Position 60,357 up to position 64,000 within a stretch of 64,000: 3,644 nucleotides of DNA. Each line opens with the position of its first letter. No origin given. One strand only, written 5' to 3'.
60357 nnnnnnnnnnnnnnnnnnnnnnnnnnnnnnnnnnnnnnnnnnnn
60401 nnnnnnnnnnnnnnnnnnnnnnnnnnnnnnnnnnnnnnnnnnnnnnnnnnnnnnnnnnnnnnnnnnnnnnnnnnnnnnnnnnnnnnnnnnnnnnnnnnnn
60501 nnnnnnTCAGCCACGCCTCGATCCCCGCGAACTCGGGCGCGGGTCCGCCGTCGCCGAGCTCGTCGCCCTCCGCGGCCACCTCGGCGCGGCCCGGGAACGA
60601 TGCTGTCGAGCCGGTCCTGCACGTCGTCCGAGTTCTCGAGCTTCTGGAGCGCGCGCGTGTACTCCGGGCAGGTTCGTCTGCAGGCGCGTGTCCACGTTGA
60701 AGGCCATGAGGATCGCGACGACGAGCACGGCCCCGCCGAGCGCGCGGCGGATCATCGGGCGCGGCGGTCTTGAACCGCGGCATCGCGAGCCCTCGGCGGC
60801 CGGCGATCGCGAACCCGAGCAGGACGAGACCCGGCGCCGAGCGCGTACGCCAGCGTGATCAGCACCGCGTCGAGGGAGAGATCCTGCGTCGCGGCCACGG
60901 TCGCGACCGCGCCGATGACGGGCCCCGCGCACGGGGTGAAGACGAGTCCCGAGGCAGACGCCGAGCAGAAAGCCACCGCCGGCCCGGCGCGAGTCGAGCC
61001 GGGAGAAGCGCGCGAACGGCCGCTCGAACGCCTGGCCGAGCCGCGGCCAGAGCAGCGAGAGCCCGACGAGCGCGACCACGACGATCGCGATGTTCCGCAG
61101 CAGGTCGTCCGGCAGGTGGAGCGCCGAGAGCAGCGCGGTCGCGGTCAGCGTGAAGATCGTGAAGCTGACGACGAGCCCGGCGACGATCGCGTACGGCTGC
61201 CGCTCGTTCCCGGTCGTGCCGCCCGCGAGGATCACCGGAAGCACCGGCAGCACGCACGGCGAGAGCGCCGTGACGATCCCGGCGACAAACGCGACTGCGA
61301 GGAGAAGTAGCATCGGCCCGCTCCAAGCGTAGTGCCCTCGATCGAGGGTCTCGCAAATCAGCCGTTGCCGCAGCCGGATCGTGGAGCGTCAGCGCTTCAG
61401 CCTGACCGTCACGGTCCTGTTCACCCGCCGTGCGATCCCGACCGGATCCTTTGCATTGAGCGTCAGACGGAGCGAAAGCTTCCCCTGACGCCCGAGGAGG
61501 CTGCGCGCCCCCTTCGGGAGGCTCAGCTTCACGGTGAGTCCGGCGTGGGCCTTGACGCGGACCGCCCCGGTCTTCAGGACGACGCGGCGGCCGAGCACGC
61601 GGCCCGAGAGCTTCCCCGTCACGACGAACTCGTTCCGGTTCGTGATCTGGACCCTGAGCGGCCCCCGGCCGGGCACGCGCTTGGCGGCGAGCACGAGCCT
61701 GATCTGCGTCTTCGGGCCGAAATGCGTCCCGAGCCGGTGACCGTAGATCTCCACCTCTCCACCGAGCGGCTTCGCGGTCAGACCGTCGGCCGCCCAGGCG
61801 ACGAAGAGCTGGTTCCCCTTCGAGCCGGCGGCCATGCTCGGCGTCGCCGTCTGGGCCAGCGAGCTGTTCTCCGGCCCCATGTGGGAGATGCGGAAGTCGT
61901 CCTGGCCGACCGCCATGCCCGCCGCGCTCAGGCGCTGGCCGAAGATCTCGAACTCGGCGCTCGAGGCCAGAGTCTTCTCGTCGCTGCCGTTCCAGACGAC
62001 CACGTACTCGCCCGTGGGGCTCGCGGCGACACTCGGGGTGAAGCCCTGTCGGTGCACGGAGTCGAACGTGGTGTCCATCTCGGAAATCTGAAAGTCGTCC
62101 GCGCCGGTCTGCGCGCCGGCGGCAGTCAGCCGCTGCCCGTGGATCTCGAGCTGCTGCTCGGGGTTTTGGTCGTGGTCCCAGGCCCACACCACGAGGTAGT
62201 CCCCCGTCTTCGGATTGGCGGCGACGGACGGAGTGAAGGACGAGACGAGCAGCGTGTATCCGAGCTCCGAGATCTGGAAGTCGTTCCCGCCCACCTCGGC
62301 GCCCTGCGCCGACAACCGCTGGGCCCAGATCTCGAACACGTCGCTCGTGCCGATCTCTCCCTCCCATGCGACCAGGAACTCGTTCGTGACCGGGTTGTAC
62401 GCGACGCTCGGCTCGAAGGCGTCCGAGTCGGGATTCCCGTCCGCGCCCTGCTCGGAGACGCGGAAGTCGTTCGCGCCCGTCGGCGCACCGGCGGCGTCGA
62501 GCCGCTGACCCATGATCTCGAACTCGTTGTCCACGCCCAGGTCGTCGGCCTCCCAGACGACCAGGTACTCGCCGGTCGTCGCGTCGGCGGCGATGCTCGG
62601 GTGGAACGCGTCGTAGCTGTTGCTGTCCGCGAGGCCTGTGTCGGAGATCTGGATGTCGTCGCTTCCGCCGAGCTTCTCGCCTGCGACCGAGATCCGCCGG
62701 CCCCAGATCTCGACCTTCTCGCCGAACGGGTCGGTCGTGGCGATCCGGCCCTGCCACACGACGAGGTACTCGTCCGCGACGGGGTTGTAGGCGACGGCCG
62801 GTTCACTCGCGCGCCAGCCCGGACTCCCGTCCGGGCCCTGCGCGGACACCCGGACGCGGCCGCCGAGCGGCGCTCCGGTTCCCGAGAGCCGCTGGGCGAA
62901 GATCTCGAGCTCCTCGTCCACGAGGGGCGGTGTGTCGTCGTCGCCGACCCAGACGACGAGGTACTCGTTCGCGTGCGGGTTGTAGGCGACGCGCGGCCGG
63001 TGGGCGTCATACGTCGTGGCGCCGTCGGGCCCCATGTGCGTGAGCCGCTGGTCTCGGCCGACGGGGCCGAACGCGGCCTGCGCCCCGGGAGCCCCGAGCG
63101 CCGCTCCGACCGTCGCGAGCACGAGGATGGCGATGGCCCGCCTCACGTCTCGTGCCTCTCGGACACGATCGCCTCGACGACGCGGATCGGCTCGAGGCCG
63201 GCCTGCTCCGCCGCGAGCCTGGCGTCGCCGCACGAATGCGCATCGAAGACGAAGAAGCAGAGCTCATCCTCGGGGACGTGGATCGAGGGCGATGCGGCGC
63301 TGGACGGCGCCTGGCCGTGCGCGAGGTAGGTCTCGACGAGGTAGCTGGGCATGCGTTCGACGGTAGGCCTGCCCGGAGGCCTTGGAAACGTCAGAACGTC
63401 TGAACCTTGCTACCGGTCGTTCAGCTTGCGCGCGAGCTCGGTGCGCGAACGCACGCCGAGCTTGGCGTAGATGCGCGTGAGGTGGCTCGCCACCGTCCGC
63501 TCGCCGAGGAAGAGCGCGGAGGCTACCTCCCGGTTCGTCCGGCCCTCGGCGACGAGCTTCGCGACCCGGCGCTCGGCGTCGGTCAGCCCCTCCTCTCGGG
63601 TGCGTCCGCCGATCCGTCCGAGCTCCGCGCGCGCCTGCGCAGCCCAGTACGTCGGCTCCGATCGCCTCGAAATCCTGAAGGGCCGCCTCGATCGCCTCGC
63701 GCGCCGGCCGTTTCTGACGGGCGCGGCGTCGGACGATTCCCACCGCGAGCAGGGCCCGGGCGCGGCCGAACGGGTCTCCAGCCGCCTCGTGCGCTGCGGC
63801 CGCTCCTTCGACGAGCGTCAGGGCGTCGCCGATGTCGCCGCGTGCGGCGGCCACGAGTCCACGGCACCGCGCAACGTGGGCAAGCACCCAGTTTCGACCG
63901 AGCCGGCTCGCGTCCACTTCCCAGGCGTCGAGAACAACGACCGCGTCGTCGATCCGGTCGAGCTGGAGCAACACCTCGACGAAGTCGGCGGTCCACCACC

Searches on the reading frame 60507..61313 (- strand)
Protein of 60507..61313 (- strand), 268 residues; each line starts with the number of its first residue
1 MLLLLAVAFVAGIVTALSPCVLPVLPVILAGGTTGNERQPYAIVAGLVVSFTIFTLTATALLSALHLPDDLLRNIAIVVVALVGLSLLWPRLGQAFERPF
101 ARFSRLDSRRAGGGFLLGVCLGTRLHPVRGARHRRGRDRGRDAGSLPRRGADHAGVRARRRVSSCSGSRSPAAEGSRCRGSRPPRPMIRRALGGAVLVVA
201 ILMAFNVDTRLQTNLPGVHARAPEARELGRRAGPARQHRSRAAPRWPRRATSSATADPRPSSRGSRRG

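Call 59: search_protein_families(library=pfam, proteins=[window:60507-61313:-], max_evalue=0.01)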
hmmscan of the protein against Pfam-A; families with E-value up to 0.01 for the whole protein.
window:60507-61313:- (268 aa): 2 families
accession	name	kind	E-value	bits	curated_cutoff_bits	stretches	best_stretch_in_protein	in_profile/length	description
PF02683.22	DsbD_TM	-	1.2e-05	25.2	27.1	1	2-107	2-120/219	Cytochrome C biogenesis protein transmembrane domain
PF05052.17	MerE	-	0.0095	16.3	22.8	1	11-65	20-74/75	MerE protein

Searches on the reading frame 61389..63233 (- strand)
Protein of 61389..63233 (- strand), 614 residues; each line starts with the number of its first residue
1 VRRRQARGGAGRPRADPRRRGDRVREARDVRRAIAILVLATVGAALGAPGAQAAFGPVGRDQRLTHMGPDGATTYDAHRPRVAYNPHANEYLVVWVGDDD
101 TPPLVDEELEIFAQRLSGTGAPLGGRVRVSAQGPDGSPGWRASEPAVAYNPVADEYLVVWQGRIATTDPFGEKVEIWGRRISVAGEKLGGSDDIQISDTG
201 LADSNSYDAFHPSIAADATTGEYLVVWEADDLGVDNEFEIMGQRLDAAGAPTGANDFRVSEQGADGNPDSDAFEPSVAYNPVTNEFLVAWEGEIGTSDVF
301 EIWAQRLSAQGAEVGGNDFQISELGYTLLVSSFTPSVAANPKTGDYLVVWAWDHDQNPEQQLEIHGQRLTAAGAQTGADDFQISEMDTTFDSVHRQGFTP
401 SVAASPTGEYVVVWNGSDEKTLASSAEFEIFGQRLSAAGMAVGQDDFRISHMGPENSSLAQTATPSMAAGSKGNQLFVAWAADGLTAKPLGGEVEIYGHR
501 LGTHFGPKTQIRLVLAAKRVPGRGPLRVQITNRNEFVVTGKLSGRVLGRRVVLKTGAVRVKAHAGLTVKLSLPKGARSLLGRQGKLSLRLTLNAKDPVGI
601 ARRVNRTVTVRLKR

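Call 59: search_protein_families(library=pfam, proteins=[window:61389-63233:-], max_evalue=0.01)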
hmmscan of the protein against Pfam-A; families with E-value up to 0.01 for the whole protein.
window:61389-63233:- (614 aa): 1 family
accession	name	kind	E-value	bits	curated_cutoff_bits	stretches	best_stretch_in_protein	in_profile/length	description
PF25591.1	LRV_2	-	2.5e-05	24.6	27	0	72-99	21-48/61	Leucine Rich Repeat Variant domain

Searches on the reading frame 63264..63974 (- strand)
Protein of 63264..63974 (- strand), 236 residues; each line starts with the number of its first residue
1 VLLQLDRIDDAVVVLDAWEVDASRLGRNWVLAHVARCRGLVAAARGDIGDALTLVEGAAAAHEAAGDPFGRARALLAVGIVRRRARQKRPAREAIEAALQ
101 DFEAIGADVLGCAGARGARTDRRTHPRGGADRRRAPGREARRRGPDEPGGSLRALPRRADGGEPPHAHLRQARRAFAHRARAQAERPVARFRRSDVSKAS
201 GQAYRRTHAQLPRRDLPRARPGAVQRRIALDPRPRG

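Call 59: search_protein_families(library=pfam, proteins=[window:63264-63974:-], max_evalue=0.01)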
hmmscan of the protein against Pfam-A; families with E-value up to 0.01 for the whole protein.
window:63264-63974:- (236 aa): 1 family
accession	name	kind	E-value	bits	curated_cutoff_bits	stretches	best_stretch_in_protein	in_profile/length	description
PF13424.12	TPR_12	-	0.00014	22.4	30.1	1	32-102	3-75/77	Tetratricopeptide repeat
